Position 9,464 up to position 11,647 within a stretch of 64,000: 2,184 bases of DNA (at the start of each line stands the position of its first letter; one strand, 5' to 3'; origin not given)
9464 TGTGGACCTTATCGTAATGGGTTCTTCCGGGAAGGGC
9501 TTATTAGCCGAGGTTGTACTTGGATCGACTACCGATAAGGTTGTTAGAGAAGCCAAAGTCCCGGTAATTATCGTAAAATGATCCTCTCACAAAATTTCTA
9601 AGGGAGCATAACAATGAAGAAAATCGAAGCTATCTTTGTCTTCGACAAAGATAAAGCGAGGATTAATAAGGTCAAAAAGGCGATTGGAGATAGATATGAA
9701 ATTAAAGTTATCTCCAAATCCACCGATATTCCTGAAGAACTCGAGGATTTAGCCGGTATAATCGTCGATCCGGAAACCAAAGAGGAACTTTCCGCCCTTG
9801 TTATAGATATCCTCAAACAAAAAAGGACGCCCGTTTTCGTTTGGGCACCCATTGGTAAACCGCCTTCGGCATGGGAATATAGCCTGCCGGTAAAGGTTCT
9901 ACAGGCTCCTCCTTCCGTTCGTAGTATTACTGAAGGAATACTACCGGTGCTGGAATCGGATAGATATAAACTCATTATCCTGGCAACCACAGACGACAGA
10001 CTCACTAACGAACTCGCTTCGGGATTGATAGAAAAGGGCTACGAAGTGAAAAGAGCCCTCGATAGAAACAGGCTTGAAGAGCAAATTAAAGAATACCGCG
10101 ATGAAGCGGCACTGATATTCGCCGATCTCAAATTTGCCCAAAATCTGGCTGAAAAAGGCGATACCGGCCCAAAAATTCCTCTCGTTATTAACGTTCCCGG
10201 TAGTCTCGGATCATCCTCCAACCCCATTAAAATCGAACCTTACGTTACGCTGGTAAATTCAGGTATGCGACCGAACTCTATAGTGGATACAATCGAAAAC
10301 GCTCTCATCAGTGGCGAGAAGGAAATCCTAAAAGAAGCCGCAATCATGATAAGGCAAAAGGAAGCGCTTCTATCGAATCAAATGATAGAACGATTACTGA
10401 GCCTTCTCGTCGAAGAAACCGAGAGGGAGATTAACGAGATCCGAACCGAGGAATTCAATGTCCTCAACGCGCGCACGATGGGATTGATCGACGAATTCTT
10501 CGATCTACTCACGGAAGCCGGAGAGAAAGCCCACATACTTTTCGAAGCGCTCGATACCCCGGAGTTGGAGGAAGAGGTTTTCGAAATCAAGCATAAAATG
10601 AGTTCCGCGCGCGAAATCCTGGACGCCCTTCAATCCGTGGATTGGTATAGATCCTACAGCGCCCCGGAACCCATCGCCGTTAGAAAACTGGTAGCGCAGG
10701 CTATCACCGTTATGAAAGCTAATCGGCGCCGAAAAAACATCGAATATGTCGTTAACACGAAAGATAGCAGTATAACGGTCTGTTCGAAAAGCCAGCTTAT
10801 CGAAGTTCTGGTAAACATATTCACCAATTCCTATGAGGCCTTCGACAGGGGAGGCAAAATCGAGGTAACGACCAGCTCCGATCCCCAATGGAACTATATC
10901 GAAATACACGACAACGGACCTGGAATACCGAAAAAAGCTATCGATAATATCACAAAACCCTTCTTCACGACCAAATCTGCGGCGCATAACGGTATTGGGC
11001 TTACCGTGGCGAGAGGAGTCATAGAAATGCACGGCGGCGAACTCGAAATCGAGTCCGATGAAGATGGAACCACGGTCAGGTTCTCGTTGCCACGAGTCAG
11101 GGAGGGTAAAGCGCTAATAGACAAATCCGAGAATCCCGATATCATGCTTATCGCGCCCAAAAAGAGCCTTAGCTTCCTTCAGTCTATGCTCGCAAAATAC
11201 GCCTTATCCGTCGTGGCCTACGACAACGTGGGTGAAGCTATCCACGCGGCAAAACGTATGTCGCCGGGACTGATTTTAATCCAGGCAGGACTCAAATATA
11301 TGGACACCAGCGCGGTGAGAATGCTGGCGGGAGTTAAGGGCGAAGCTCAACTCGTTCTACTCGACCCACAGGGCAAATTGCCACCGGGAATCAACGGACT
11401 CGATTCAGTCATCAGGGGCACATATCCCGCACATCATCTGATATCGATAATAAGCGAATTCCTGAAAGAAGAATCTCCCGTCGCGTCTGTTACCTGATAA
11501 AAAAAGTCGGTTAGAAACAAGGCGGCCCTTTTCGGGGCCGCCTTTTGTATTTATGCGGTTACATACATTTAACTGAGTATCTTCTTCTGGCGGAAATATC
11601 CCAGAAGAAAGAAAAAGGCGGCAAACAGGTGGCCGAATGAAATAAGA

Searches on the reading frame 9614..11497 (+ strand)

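Call 10: search_protein_families(library=pfam, proteins=[window:9614-11497:+], max_evalue=0.001)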
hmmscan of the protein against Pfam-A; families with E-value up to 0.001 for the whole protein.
window:9614-11497:+ (627 aa): 3 families
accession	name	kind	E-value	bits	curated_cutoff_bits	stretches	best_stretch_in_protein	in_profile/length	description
PF02518.31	HATPase_c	-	1.9e-21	77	26.4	1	393-494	4-109/111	Histidine kinase-, DNA gyrase B-, and HSP90-like ATPase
PF13581.12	HATPase_c_2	-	1.9e-06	28.3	27.4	1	397-491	38-126/127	Histidine kinase-like ATPase domain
PF14501.12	HATPase_c_5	-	0.00033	20.9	22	1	394-486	5-95/102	GHKL domain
